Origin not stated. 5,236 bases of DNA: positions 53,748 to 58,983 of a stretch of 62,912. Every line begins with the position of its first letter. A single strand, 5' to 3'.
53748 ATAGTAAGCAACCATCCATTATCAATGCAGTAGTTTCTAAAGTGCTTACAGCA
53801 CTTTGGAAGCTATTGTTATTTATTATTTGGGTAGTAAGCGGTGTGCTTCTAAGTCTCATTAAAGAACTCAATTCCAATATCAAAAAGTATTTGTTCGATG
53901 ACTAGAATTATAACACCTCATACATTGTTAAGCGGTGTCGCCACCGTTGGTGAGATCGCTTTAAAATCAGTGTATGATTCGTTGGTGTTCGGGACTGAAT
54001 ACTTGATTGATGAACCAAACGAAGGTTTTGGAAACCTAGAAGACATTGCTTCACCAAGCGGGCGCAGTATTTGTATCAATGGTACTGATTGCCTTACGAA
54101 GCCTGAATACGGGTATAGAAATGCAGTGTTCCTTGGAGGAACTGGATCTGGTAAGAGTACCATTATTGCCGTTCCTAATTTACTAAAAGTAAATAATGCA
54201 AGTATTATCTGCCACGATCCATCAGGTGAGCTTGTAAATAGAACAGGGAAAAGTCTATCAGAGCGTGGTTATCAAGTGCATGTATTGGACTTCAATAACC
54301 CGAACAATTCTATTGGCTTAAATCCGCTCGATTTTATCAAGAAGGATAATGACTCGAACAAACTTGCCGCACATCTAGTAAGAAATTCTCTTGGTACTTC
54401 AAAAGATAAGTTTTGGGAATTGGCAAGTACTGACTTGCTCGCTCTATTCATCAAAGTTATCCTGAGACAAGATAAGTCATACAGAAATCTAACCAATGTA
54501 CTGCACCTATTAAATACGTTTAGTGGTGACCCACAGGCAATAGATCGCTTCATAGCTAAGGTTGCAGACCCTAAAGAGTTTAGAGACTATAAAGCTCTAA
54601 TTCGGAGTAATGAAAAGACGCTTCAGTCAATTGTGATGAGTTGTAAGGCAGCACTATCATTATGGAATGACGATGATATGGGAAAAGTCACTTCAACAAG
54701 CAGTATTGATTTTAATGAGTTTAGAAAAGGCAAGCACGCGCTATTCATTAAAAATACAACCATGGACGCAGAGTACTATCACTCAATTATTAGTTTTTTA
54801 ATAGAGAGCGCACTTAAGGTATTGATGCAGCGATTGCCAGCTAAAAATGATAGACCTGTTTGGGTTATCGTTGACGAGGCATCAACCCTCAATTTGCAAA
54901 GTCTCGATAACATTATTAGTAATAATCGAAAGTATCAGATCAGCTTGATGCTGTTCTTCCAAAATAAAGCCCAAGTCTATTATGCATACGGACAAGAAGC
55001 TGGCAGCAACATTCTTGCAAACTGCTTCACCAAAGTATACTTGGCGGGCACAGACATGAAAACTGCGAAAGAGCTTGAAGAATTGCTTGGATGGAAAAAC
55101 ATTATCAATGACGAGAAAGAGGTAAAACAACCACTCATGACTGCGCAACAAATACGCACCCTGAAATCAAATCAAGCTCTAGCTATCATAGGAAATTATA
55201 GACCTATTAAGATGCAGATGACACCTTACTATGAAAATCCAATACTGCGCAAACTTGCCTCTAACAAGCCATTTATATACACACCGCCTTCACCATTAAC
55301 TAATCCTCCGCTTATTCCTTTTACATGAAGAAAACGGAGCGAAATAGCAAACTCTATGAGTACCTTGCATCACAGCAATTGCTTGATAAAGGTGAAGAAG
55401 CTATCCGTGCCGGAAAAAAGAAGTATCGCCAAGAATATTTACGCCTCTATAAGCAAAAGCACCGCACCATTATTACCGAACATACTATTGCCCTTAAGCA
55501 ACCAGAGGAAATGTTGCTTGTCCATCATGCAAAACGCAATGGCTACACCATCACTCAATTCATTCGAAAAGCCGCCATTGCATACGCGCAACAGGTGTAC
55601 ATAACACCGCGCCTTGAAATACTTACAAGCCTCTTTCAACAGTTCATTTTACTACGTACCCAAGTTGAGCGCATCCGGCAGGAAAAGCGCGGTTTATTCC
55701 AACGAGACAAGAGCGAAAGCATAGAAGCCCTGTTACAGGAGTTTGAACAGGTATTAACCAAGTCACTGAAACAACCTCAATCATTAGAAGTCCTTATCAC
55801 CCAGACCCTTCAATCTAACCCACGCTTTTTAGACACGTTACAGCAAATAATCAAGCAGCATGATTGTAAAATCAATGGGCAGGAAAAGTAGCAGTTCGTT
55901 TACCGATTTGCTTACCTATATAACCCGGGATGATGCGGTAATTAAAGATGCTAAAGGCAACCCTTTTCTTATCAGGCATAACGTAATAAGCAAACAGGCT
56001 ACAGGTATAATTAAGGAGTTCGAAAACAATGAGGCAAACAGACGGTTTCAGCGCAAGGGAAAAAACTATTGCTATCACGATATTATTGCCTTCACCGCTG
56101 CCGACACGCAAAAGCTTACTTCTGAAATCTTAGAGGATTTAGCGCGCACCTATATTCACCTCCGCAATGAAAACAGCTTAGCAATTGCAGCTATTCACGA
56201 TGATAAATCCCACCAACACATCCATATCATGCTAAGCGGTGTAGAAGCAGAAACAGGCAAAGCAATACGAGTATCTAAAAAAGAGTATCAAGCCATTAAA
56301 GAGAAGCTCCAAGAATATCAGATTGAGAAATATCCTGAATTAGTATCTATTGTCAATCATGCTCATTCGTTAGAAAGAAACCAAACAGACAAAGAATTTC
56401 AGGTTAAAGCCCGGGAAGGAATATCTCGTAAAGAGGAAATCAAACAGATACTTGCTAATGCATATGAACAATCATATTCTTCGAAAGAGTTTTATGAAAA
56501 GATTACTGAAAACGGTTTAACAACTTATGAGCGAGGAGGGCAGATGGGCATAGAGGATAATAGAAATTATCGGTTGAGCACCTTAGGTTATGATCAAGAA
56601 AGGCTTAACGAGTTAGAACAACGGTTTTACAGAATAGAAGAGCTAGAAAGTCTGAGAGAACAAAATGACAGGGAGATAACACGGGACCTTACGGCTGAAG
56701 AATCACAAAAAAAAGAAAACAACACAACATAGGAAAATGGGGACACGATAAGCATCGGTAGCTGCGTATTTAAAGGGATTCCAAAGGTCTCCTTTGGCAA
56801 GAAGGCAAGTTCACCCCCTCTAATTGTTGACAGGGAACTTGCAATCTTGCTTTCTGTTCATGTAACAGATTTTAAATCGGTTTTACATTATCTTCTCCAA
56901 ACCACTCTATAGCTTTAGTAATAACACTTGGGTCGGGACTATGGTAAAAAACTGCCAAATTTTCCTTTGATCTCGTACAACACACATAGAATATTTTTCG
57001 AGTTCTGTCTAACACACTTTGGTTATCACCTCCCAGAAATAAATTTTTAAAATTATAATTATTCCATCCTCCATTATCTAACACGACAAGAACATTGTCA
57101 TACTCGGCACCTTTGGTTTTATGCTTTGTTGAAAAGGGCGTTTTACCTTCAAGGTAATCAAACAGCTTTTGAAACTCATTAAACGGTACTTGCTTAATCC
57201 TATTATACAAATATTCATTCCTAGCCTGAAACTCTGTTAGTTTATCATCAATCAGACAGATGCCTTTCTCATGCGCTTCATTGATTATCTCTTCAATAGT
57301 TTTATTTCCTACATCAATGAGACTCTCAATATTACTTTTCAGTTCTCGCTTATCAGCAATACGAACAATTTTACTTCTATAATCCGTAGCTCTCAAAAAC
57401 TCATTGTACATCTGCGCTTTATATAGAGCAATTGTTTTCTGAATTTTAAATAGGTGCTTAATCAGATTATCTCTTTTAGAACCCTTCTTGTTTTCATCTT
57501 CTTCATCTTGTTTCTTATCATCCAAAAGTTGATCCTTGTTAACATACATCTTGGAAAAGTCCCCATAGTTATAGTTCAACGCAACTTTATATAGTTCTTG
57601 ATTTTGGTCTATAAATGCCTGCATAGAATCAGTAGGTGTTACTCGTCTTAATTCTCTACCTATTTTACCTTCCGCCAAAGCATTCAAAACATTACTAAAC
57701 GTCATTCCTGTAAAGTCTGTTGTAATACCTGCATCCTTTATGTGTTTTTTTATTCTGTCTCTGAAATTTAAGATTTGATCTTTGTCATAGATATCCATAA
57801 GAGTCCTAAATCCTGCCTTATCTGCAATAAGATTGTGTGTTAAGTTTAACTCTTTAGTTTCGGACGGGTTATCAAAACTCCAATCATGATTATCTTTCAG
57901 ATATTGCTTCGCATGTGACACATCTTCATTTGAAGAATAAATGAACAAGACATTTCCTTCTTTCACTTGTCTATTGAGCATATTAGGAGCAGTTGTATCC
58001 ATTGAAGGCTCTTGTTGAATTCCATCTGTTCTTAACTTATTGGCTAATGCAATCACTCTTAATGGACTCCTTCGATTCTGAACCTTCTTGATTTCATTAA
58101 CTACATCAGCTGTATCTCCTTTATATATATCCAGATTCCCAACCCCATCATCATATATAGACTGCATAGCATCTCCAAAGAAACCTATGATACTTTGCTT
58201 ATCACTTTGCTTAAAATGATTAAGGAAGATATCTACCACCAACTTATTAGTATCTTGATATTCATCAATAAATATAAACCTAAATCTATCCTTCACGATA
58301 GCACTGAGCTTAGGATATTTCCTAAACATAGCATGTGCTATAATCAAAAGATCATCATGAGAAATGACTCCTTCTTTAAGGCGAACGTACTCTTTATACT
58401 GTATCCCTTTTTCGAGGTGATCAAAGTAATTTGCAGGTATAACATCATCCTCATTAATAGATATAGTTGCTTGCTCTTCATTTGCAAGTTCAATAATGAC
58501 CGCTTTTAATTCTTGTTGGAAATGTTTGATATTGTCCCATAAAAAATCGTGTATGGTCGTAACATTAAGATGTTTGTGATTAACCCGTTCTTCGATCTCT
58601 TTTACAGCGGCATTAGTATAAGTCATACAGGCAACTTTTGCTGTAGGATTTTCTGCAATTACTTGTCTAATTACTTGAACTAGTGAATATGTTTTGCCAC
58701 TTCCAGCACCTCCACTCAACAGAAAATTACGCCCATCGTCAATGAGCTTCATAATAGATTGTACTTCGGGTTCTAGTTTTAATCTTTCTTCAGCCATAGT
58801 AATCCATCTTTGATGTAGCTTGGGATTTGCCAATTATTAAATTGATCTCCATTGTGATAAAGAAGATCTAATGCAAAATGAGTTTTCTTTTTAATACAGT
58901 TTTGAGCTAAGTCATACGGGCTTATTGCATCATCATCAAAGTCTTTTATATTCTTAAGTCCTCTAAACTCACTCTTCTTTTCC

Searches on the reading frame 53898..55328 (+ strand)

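Call 83: search_protein_families(library=pfam, proteins=[window:53898-55328:+], max_evalue=0.001)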
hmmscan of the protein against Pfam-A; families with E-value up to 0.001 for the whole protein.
window:53898-55328:+ (476 aa): 6 families
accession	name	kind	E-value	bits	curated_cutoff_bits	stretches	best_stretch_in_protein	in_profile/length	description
PF02534.20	T4SS-DNA_transf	-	3.9e-51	174.8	20.1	1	75-452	46-453/468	Type IV secretory system Conjugative DNA transfer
PF10412.15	TrwB_AAD_bind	-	4e-29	102.1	20.5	1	75-425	17-351/387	Type IV secretion-system coupling protein DNA-binding domain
PF12696.13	TraG-D_C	-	6.8e-18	65.2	22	1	320-422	1-124/126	TraM recognition site of TraD and TraG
PF13245.12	AAA_19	-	0.00015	22.4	25.1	0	74-344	12-115/134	AAA domain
PF01935.23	DUF87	-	0.00055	20.5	23.2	0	79-149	29-84/220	Helicase HerA, central domain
PF12846.13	AAA_10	-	0.00091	18.8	27.5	0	75-219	23-164/362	AAA-like domain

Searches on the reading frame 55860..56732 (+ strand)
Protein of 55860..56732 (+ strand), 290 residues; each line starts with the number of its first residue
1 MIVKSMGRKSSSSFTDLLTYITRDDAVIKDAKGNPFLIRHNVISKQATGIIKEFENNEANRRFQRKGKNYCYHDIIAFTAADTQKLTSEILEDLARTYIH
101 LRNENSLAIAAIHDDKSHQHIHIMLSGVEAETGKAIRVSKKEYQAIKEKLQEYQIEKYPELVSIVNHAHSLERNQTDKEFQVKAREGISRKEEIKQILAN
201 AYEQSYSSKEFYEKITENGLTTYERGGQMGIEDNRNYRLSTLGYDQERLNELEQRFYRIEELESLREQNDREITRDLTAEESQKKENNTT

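Call 83: search_protein_families(library=pfam, proteins=[window:55860-56732:+], max_evalue=0.001)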
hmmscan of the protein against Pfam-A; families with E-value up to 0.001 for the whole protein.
window:55860-56732:+ (290 aa): 2 families
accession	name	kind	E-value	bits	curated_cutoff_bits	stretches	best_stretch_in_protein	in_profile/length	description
PF03432.20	Relaxase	-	5.8e-16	59.4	24.6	1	20-155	1-128/132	MobA/VirD2-like, nuclease domain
PF18555.7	MobL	-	8.4e-06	25.5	28.5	0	103-214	142-248/383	MobL relaxases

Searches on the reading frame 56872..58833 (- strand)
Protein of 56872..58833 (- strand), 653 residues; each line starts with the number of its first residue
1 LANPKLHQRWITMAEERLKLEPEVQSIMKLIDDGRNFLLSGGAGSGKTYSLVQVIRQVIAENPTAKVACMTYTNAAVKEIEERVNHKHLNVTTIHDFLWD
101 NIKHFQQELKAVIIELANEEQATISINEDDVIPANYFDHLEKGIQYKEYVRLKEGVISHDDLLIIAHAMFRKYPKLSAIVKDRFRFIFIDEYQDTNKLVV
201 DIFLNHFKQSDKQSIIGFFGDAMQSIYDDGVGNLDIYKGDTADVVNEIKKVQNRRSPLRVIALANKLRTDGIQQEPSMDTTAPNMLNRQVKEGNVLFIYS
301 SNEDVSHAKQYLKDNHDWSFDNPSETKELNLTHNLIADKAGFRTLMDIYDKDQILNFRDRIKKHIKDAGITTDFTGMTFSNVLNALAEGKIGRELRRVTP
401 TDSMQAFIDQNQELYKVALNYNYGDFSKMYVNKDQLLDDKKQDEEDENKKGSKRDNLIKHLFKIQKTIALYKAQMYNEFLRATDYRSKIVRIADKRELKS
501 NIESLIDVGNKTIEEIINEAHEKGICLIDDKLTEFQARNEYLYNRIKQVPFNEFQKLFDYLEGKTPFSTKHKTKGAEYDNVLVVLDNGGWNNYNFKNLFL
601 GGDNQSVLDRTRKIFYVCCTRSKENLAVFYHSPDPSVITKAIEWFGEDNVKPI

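Call 83: search_protein_families(library=pfam, proteins=[window:56872-58833:-], max_evalue=0.001)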
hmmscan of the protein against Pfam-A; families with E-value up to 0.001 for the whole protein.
window:56872-58833:- (653 aa): 7 families
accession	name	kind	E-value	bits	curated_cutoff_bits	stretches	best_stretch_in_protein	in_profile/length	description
PF00580.27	UvrD-helicase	-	2.6e-22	80.2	23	2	104-228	131-254/271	UvrD/REP helicase N-terminal domain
PF13245.12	AAA_19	-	1.2e-16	61.6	25.1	1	34-227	11-131/134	AAA domain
PF01443.25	Viral_helicase1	-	2.5e-08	34.4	21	0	39-89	3-52/228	Viral superfamily 1 RNA helicase core domain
PF13604.12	AAA_30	-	1.4e-06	28.6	27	1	30-114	13-94/191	AAA domain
PF25199.1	nSTAND_NTPase5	-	2.7e-05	24.5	34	1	33-122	40-125/145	Novel STAND NTPase 5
PF13361.12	UvrD_C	-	0.0003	20.7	25.6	0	73-632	143-349/350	UvrD-like helicase C-terminal domain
PF13086.12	AAA_11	-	0.00076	19.8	27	0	29-86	12-74/257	AAA domain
